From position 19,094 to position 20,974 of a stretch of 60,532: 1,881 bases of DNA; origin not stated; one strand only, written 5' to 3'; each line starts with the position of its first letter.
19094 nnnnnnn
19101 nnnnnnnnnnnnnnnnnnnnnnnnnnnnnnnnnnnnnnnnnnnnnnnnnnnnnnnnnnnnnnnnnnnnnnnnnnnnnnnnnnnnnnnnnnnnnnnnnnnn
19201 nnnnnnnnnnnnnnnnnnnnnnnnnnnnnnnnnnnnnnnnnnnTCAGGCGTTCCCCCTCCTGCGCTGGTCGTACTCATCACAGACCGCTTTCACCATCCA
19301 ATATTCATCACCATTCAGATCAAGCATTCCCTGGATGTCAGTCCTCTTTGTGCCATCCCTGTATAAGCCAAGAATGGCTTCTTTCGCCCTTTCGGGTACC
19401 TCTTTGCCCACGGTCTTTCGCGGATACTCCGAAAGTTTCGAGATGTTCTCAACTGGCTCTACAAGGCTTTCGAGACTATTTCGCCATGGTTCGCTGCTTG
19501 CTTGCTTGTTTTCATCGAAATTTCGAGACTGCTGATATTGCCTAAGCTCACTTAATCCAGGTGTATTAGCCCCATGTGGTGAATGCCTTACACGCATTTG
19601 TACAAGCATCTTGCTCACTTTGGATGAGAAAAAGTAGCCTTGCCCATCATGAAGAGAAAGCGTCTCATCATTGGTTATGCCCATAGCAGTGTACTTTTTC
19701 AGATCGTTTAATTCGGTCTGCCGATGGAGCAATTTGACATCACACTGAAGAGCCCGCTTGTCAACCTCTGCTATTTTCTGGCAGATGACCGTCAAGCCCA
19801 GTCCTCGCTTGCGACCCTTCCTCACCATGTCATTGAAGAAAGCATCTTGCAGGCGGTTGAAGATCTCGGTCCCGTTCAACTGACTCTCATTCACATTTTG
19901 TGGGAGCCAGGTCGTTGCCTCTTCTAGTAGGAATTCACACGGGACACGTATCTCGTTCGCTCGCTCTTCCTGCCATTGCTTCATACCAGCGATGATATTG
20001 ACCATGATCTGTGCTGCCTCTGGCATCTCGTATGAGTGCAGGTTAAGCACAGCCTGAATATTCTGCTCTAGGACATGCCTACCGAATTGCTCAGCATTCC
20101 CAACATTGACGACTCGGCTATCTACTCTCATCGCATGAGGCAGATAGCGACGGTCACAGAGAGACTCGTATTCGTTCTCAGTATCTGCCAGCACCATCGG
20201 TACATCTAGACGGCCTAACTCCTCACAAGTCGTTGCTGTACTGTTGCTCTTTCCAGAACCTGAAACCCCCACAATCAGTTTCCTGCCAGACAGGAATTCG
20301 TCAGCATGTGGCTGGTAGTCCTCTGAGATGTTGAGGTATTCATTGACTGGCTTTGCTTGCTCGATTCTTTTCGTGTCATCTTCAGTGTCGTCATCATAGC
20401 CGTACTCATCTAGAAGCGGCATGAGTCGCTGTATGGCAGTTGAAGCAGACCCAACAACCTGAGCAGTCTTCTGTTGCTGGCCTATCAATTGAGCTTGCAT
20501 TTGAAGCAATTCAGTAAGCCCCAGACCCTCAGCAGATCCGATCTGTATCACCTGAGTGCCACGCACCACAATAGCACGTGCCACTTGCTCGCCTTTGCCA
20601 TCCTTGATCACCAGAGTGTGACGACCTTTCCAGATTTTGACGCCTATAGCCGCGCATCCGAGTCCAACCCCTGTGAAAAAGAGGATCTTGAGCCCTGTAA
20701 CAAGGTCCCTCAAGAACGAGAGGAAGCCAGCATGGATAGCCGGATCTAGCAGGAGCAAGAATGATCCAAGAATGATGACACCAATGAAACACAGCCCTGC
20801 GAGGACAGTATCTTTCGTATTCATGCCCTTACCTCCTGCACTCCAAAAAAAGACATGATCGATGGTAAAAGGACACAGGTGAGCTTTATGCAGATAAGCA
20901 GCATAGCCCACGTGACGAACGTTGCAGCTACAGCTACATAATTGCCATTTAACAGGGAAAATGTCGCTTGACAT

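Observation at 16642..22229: Eight-gene cassette around a membrane-anchored HerA/FtsK-superfamily ATPase inside a phage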

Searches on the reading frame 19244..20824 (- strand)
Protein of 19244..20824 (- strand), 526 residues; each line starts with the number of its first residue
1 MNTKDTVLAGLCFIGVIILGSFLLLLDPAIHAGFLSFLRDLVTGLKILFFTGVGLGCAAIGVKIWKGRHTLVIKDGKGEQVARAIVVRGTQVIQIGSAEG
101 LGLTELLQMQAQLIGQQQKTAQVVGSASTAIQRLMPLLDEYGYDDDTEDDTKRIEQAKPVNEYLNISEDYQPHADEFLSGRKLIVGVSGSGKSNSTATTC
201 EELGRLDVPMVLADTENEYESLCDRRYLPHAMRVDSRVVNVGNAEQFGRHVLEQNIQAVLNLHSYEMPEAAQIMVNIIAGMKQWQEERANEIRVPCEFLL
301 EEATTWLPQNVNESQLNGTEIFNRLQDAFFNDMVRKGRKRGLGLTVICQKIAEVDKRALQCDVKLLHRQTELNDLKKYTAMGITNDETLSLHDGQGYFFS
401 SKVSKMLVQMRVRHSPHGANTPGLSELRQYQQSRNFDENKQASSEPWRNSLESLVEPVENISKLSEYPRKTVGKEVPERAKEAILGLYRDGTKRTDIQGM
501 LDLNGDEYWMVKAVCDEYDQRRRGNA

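Call 5: search_protein_families(library=pfam, proteins=[window:19244-20824:-], max_evalue=0.1)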
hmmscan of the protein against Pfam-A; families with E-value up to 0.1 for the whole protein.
window:19244-20824:- (526 aa): 2 families
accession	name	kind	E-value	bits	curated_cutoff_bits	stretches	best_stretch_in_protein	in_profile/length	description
PF01935.23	DUF87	-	1.4e-06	29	23.2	1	175-304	19-145/220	Helicase HerA, central domain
PF19044.6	P-loop_TraG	-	0.0013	17.9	25.8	1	174-224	23-74/413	TraG P-loop domain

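Call 6: search_protein_families(library=phrogs, proteins=[window:19244-20824:-], max_evalue=0.1)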
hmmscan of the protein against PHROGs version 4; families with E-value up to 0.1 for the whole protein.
window:19244-20824:- (526 aa): 2 families
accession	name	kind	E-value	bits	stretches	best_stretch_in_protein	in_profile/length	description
phrog_7035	-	unknown function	1.1e-09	38.3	1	259-381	452-570/969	-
phrog_2666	-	head and packaging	1.4e-07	31.5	1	330-399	444-516/555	terminase large subunit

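Call 8: search_dna_similar(query=window:19244-20824:-, collection=phages, mode=protein, max_rows=20, max_evalue=0.001)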
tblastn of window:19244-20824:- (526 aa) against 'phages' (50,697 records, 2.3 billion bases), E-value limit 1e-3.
Records with a match: 1; places in all: 1; records where one place covers at least 80% of the query: 0.
Best place of each record, by identity: <60% 1.
By first word of the organism name: Caudoviricetes 1.
By host as written in the record: - 1.
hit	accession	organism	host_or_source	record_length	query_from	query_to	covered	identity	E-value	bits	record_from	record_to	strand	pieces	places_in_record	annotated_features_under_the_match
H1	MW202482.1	Caudoviricetes sp.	Manatee Spring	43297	184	426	46%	25.9%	1e-7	61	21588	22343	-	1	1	hera helicase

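Call 9: search_protein_families(library=padloc, proteins=[window:19244-20824:-], max_evalue=0.1)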
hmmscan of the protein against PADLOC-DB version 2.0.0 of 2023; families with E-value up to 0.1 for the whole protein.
window:19244-20824:- (526 aa): 12 families
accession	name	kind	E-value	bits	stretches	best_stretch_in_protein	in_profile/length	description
PDLC04105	HerA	-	2.3e-13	47.6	2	273-370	400-489/576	-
PDLC04102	HerA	-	4.7e-09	33.1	1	273-381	482-584/654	-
PDLC04140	mad8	-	5.4e-09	34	1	183-411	31-298/314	mads_8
PDLC04098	HerA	-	1.4e-07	28.4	1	268-370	496-600/686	-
PDLC01055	HerA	-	4.5e-07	27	1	249-388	376-498/532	Type III coevolved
PDLC04103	HerA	-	1.2e-06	25.2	2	176-228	169-221/579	-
PDLC04104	HerA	-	1.7e-05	21.8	1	272-373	200-293/379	-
PDLC04100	HerA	-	0.00021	18.1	1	288-377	433-516/580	-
PDLC04106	HerA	-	0.00027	17.6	1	289-378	505-590/667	-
PDLC04107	HerA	-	0.0013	15.8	1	175-226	165-217/306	-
PDLC04101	HerA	-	0.016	11.9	1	176-228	165-216/400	-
PDLC04099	HerA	-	0.018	12.3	1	181-222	171-213/214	-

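Call 10: search_protein_families(library=ncbifam, proteins=[window:19244-20824:-], max_evalue=0.1)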
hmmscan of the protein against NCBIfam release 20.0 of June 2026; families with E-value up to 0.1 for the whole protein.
window:19244-20824:- (526 aa): 7 families
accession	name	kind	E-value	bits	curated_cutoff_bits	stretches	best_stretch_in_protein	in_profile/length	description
NF033849.1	ser_rich_anae_1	subfamily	5.5e-05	20.7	650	1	290-404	1013-1124/1163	serine-rich protein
NF042943.1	HerA_antiphage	equivalog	0.0012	17.5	800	0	288-378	427-511/566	anti-phage-associated helicase HerA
NF045971.1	conju_CD1110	equivalog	0.002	16.4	325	0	179-224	415-461/752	VirB4-like conjugal transfer ATPase, CD1110 family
NF040937.1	HerA_Thermprot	equivalog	0.0036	15.8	800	0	277-378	333-422/487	DNA double-strand break repair helicase HerA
NF045975.1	VirB4_plasma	equivalog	0.012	13.3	590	1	183-224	519-560/894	Mbov_0397 family ICE element conjugal transfer ATPase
NF053655.1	CedD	equivalog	0.024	13.3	600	0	184-224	226-266/527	DNA-translocating ATPase CedD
NF041214.1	plasmid_TraB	equivalog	0.056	11.9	800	0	183-216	252-286/639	plasmid transfer protein TraB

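Call 11: find_homologous_proteins(query=window:19244-20824:-)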
Query window:19244-20824:- (526 aa): 84 proteins with E <= 0.001 among 8000 candidates.
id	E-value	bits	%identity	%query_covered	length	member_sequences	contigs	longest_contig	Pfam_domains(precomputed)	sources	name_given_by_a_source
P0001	0.0e+0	1188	100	100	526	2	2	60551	PF01935.24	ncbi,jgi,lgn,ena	-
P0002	5.9e-261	885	77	99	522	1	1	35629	PF01935.24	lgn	-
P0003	7.5e-255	865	74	98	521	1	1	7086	PF01935.24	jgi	jgi:hypothetical protein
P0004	2.1e-250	850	74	99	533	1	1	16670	PF01935.24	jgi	jgi:hypothetical protein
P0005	9.2e-230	782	68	99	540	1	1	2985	PF01935.24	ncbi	-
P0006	7.0e-206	703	64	98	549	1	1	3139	PF01935.24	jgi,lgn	-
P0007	5.4e-200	684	61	98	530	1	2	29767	PF01935.24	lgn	-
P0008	1.1e-198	679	62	99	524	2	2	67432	PF01935.24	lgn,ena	-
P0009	1.7e-197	675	61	98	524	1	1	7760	PF01935.24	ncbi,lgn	-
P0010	1.1e-185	636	58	99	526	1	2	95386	PF01935.24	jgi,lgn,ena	jgi:hypothetical protein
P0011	7.5e-183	627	59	98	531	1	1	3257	PF01935.24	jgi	jgi:Helicase HerA, central domain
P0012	4.9e-182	624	59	97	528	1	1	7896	PF01935.24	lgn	-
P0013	5.9e-179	614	57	98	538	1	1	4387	PF01935.24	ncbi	-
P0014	2.4e-171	589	57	98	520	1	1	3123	PF01935.24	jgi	jgi:Helicase HerA, central domain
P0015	7.0e-171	588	57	96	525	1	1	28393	PF01935.24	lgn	-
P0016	1.5e-167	577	53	98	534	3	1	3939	PF01935.24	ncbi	-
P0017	4.4e-160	552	66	71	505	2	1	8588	PF01935.24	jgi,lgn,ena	-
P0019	4.7e-138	479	47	98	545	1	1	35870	-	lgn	-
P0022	7.8e-134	465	47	98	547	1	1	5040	PF01935.24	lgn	-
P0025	1.2e-129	452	45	98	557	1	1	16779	-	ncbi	-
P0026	2.6e-127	444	55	72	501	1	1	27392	PF01935.24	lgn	-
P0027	3.7e-127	443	45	99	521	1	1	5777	PF01935.24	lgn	-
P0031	6.8e-125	436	67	53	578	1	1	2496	PF01935.24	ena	-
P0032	2.4e-122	427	65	55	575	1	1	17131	PF01935.24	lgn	-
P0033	3.4e-122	427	67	53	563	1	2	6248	PF01935.24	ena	-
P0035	5.0e-120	420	57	70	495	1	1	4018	PF01935.24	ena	-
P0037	5.6e-118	413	54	70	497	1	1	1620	PF01935.24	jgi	jgi:hypothetical protein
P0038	8.2e-118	413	66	56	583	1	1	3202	PF01935.24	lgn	-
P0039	7.5e-115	403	42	97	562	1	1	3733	PF01935.24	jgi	jgi:uncharacterized protein DUF87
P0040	1.4e-113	399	51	70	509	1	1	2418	PF01935.24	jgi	jgi:uncharacterized protein DUF87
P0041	2.6e-113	398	52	70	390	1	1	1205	PF01935.24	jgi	-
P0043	4.3e-111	390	53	69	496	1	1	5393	PF01935.24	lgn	-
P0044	1.3e-110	389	49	70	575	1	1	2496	PF01935.24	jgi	-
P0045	5.1e-108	380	51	68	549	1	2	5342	PF01935.24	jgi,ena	-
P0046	1.4e-103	366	50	70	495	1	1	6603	PF01935.24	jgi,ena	jgi:hypothetical protein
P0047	1.1e-102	363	55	56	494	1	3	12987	PF01935.24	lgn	-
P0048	9.5e-102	360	57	56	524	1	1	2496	PF01935.24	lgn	-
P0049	1.1e-100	356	50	69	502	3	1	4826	PF01935.24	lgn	-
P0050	2.8e-100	355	50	67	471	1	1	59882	PF01935.24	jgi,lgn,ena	-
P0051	6.9e-99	350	49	70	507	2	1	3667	PF01935.24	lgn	-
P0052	3.2e-92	328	55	50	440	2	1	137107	PF01935.24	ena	-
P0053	3.9e-89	318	42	74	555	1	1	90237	PF01935.24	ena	-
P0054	1.1e-81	293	40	75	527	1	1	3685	PF01935.24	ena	-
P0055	8.4e-76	274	44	58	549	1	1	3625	PF01935.24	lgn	-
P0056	6.0e-71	258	49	51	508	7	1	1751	PF01935.24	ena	-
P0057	2.4e-70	256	38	76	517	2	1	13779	PF01935.24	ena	-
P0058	4.4e-68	248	45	54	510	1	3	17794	PF01935.24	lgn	-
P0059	1.6e-67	247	49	49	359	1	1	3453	PF01935.24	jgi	-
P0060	2.4e-65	239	41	56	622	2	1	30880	-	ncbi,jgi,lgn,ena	-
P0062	8.0e-64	234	46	51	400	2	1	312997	-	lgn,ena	-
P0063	1.2e-62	230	42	57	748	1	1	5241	-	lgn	-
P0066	4.4e-59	219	36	64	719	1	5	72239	PF01935.24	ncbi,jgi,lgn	-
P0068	3.0e-58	216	43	52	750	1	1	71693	-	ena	-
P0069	9.3e-54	201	66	30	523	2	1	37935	-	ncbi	-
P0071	4.1e-48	183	41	51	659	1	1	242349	-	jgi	jgi:hypothetical protein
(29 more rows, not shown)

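Call 12: find_encoding_contigs(protein=P0001, flank=10000, max_places=4)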
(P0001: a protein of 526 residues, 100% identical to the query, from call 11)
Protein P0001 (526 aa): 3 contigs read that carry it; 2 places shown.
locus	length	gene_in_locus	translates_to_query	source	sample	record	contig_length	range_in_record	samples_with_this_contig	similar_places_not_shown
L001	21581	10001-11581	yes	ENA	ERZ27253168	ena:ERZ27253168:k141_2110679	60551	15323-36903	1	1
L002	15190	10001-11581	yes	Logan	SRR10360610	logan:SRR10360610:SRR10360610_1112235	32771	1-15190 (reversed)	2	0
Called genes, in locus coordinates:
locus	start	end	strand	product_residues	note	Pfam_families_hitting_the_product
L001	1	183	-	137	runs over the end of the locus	-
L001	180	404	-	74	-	-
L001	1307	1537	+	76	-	-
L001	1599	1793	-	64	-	-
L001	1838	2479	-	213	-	-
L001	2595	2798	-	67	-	-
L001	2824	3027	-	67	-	-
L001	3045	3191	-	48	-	-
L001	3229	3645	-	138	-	-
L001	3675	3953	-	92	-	-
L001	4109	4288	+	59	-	-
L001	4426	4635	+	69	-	-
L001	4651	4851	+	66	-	-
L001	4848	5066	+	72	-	-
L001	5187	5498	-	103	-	PF14216:DUF4326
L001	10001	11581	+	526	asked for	PF01935:DUF87 (weak)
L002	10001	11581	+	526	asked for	PF01935:DUF87 (weak)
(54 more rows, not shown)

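Call 13: find_encoding_contigs(protein=P0010, flank=10000, max_places=3)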
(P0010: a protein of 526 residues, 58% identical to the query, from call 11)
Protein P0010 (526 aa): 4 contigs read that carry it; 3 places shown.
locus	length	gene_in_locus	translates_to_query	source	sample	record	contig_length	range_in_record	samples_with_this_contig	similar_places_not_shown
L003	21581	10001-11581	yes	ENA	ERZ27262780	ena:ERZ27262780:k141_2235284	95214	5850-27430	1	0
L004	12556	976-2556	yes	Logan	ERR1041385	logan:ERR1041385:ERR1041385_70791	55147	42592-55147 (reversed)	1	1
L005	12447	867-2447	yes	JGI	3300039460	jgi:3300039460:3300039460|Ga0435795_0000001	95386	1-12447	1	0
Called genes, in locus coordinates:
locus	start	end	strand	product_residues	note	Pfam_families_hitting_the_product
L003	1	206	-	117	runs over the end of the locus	-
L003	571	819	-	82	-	PF12728:HTH_17 (weak)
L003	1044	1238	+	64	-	-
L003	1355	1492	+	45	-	-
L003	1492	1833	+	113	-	-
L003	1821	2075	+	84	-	-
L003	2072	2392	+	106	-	-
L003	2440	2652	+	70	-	-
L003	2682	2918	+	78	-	-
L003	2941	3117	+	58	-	-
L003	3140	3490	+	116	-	-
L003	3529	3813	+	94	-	-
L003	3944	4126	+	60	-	-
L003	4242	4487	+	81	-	-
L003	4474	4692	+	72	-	-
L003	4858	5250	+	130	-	-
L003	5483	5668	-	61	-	-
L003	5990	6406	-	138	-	-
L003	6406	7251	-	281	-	PF00142:Fer4_NifH (weak), PF01656:CbiA, PF02374:ArsA_ATPase (weak), PF09140:MipZ (faint), PF10609:ParA, PF13614:AAA_31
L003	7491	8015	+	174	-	PF11611:DUF4352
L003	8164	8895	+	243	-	PF00392:GntR, PF07702:UTRA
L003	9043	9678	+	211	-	-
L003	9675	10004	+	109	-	-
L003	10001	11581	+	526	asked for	PF01935:DUF87 (weak)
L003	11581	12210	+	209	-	-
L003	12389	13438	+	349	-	PF17989:ALP_N, PF21522:MreB-like_C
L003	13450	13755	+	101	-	-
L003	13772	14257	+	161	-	-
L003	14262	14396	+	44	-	-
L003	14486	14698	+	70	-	-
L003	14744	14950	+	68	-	-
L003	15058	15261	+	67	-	-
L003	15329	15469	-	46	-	-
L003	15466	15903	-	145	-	-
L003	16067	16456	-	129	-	-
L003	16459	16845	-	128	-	PF09682:Phage_holin_6_1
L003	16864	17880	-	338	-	PF01510:Amidase_2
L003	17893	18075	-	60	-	-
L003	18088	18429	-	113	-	-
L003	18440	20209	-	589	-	-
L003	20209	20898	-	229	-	-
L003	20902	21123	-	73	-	-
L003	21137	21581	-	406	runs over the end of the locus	-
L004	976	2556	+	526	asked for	PF01935:DUF87 (weak)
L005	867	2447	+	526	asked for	PF01935:DUF87 (weak)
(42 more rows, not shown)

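Call 17: find_related_loci(query=A1, collection=genome_contigs, flank=10000)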
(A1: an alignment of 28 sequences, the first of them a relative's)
Query A1 (526 aa) in genome_contigs; peptide patterns used: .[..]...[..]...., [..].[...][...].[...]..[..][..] (x = any residue, [..] = any of these).
19 stretches matched a pattern; 1 encode a relative of the query (tblastn E <= 1e-3); 1 distinct loci.
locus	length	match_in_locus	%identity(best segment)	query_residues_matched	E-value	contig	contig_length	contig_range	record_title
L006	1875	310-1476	36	134-507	2e-69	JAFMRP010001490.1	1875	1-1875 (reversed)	MAG: Ktedonobacteraceae bacterium isolate Bacteria.bin_36 NODE_85725_length_1875_cov_0.393387, whole genome shotgun sequ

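Call 18: find_related_loci(query=A1, collection=viral_contigs, flank=10000)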
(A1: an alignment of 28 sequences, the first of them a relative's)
Query A1 (526 aa) in viral_contigs; peptide patterns used: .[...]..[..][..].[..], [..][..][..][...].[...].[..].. (x = any residue, [..] = any of these).
74 stretches matched a pattern; 4 encode a relative of the query (tblastn E <= 1e-3); 4 distinct loci.
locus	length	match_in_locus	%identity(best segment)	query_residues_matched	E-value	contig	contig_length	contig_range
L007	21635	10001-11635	45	1-524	7e-141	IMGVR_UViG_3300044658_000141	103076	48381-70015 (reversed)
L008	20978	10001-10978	50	175-526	1e-107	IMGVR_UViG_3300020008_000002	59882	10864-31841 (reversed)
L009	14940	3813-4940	35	162-515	2e-73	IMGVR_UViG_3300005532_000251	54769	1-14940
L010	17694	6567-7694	35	162-515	2e-73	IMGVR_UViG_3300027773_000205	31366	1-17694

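Call 19: find_encoding_contigs(protein=P0002, flank=10000, max_places=2)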
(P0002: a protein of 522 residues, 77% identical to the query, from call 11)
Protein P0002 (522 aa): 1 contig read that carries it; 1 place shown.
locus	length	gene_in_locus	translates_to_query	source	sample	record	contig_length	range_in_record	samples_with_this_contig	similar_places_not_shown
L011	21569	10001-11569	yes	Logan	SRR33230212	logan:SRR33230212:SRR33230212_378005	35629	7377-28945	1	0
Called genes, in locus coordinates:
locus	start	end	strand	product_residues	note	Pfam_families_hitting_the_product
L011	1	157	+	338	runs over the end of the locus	-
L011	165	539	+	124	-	-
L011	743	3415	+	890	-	PF06791:TMP_2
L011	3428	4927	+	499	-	-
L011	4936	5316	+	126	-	-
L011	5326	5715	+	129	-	-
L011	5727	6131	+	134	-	-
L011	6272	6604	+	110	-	-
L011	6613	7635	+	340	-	PF01183:Glyco_hydro_25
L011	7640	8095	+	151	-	-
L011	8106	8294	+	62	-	-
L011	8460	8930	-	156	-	-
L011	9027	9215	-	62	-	PF13542:HTH_Tnp_ISL3 (weak), PF12728:HTH_17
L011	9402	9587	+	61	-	-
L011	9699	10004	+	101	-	-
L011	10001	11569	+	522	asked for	PF01935:DUF87 (weak)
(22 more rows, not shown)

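Call 20: find_encoding_contigs(protein=P0008, flank=10000, max_places=2)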
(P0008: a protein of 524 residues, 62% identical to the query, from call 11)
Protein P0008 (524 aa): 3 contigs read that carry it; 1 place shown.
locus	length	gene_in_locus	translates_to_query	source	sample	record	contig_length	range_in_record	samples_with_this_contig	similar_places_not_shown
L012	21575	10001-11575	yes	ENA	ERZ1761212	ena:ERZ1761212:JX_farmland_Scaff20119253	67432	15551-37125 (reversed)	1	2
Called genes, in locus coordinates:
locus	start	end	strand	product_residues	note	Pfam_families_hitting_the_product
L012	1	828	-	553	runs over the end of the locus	-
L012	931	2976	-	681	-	PF00270:DEAD (weak), PF04851:ResIII (faint), PF06733:DEAD_2 (weak), PF13307:Helicase_C_2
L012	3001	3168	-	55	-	PF03869:Arc (weak)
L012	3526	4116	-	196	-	-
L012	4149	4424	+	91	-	-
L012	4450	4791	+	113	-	-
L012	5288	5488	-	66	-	-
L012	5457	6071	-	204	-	PF09669:Phage_pRha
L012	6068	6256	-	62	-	-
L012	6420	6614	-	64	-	-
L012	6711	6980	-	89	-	PF13443:HTH_26 (weak), PF13560:HTH_31, PF01381:HTH_3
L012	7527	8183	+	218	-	-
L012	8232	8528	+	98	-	-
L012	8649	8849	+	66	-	-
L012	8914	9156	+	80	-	-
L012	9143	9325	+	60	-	-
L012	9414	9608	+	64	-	-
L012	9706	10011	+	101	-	-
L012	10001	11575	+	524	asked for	PF01935:DUF87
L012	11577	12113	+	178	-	-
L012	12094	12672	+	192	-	-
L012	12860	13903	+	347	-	PF17989:ALP_N, PF21522:MreB-like_C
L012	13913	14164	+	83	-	-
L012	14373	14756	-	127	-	PF04343:DUF488, PF22751:DUF488-N3a (weak)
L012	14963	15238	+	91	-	-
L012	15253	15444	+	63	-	-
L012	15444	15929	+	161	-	-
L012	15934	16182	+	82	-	-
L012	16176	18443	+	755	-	PF00176:SNF2-rel_dom (weak), PF00271:Helicase_C, PF01555:N6_N4_Mtase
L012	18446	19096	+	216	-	-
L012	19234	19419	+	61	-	PF03869:Arc (weak)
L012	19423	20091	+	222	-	PF02498:Bro-N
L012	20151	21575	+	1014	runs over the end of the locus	PF01612:DNA_pol_A_exo1, PF13482:RNase_H_2 (weak), PF00476:DNA_pol_A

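Call 21: find_encoding_contigs(protein=P0019, flank=10000, max_places=2)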
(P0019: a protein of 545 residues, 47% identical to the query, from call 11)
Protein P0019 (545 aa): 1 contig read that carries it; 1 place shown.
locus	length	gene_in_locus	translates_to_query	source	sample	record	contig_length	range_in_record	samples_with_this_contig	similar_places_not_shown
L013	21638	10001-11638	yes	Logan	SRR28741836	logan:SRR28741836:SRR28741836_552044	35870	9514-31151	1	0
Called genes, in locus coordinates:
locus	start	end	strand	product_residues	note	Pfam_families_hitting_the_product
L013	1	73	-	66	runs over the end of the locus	-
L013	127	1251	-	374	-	PF13676:TIR_2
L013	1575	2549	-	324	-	PF04492:Phage_rep_O (weak)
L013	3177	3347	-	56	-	-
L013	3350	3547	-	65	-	-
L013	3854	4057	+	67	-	-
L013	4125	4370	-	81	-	-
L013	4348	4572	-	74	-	-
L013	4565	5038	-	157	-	-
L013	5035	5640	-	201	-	-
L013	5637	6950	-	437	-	PF02195:ParB_N, PF01170:UPF0020 (faint), PF01555:N6_N4_Mtase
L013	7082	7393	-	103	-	-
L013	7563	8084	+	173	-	-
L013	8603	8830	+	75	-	-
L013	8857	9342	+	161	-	PF22945:LEM-3_GIY-YIG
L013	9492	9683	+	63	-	-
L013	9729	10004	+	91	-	-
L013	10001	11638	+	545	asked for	-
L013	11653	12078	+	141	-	-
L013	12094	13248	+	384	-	-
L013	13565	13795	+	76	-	-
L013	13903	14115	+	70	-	-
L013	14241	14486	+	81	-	-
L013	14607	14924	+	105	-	-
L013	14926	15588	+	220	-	PF00092:VWA (weak)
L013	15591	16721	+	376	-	-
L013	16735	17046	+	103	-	-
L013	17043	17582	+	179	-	PF06210:DUF1003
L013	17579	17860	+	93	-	-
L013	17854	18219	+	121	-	-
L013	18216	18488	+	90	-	-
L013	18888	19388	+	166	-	-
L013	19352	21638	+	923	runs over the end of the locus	PF07591:PT-HINT (faint), PF14890:Intein_splicing, PF17289:Terminase_6C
